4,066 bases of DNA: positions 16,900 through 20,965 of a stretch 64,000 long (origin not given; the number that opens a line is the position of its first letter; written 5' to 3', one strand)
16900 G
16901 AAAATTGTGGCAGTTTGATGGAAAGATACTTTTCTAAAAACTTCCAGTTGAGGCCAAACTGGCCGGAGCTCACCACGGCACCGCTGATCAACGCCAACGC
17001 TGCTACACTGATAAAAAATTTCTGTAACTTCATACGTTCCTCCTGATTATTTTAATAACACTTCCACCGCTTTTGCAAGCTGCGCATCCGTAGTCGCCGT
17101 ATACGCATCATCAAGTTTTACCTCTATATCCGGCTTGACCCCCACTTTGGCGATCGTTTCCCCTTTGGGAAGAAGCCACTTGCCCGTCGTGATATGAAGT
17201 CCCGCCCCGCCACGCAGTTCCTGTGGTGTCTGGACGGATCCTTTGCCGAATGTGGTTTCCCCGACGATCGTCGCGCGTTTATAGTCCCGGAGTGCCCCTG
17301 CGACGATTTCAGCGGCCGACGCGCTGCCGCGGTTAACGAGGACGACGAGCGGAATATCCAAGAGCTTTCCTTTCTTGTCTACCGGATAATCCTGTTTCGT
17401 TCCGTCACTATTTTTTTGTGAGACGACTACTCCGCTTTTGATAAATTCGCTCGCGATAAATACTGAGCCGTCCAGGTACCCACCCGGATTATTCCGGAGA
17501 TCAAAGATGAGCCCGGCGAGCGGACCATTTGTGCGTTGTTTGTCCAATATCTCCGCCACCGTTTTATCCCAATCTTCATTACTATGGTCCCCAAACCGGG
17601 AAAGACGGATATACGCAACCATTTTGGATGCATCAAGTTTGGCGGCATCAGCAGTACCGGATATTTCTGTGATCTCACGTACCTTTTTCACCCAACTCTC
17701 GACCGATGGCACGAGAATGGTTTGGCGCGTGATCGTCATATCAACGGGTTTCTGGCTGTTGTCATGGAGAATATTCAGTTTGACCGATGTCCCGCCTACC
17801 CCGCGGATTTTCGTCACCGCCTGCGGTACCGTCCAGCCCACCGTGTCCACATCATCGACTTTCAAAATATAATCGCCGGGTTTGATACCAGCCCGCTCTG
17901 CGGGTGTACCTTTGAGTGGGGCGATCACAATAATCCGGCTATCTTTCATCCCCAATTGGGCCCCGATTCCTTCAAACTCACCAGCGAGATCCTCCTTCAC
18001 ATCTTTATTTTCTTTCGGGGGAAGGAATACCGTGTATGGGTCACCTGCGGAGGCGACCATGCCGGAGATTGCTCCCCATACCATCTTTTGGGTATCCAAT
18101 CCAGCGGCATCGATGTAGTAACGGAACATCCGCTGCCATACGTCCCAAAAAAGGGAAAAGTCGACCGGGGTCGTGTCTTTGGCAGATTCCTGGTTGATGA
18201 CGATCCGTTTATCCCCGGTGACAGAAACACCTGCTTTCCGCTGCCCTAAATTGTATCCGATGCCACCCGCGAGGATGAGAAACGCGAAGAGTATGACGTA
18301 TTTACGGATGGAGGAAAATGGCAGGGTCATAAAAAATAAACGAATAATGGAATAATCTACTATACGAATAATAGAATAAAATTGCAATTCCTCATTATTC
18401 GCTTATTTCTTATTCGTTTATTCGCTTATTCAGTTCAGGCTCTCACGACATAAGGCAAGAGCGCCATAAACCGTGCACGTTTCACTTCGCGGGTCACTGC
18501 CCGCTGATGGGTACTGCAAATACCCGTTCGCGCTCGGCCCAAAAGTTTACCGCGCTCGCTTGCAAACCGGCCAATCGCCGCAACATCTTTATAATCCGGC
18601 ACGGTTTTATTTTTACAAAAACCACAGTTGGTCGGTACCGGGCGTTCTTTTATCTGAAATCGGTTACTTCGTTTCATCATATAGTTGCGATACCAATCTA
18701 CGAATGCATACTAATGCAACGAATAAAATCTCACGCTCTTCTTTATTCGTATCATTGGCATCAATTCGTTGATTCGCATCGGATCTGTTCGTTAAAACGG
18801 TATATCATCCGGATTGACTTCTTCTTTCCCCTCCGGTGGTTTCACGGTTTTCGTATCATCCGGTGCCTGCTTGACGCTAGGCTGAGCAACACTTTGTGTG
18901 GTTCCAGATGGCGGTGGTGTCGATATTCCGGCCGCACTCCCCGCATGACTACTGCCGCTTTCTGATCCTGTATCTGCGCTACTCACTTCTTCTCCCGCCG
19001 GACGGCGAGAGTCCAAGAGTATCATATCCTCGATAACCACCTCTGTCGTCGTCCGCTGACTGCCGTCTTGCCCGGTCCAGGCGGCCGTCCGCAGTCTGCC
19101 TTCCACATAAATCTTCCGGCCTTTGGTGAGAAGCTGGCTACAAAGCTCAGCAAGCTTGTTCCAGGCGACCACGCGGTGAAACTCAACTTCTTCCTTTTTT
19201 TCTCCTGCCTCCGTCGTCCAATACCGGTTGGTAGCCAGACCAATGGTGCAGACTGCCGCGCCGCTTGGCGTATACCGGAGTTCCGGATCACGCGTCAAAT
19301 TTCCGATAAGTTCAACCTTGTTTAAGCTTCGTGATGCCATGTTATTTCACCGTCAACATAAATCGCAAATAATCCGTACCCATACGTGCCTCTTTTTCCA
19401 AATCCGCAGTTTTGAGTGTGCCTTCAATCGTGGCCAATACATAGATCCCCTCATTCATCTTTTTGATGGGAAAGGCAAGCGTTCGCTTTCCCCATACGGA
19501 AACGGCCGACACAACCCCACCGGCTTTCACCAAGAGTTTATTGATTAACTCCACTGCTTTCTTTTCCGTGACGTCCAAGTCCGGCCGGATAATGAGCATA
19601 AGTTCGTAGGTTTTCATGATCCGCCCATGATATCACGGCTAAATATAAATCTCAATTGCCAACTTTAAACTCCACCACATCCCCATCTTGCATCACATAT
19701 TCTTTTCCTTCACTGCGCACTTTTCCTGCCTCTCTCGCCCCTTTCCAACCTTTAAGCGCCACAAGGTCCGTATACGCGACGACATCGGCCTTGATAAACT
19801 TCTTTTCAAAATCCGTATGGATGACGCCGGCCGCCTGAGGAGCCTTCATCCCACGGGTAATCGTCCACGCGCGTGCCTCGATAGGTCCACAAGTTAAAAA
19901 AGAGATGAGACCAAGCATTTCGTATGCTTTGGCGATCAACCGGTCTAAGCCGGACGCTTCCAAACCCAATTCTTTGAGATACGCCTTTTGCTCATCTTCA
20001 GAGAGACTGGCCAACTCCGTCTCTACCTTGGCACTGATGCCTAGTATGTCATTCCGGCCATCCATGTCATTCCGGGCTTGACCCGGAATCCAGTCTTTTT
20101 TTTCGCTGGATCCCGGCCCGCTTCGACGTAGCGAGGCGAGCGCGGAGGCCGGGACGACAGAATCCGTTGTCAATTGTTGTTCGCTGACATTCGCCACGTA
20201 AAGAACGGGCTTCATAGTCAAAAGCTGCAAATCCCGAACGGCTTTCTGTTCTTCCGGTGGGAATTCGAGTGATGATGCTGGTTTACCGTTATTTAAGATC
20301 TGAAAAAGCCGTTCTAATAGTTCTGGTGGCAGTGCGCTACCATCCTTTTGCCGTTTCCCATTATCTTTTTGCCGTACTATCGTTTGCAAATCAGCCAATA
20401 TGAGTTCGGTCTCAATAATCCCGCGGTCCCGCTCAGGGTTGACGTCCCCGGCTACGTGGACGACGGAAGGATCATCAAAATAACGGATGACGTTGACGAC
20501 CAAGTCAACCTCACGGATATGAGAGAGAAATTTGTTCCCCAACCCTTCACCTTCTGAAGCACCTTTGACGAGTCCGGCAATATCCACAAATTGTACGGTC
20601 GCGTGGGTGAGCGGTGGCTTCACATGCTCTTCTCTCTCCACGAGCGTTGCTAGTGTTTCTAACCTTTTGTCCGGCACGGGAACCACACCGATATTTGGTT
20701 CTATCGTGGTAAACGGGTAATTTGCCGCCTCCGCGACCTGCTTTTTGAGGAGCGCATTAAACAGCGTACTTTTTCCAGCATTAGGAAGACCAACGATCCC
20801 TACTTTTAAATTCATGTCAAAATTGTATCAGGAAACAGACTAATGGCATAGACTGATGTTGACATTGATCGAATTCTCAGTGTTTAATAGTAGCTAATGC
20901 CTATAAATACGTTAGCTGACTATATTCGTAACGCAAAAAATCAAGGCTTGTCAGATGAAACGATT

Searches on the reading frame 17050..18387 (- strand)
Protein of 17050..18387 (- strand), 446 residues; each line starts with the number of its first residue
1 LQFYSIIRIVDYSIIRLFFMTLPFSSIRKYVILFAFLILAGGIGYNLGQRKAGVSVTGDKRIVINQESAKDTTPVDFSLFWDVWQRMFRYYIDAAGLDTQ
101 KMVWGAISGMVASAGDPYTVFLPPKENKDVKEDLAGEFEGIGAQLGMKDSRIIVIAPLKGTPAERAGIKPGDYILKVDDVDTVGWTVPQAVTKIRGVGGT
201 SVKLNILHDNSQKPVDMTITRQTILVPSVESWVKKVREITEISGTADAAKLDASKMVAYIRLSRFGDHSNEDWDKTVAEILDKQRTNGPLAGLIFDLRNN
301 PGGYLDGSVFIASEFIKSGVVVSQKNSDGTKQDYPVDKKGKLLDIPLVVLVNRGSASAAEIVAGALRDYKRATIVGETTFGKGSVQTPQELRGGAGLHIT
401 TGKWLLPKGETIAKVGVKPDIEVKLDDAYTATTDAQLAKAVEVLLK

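Call 76: search_protein_families(library=pfam, proteins=[window:17050-18387:-], max_evalue=0.00001)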
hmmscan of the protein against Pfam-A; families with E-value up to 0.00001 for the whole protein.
window:17050-18387:- (446 aa): 4 families
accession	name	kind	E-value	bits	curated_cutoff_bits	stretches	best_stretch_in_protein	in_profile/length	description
PF03572.23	Peptidase_S41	-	7.4e-50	169.2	24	1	257-423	2-165/165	Peptidase family S41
PF00595.29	PDZ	-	1.3e-12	48.4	23.2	1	139-207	10-81/81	PDZ domain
PF17820.7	PDZ_6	-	6.5e-11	42.3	27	1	154-206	2-52/54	PDZ domain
PF13180.12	PDZ_2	-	8.8e-09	36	27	1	140-217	2-78/80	PDZ domain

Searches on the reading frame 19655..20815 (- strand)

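Call 76: search_protein_families(library=pfam, proteins=[window:19655-20815:-], max_evalue=0.00001)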
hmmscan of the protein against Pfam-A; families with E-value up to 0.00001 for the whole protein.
window:19655-20815:- (387 aa): 3 families
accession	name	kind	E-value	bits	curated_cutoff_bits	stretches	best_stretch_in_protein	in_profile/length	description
PF06071.19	YchF-GTPase_C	-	6.2e-37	126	27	1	303-385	1-83/84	Protein of unknown function (DUF933)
PF01926.29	MMR_HSR1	-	7.8e-23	81.2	21.9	1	4-113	1-85/113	50S ribosome-binding GTPase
PF02421.24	FeoB_N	-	3.6e-07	30.3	27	1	4-50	2-47/156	Ferrous iron transport protein B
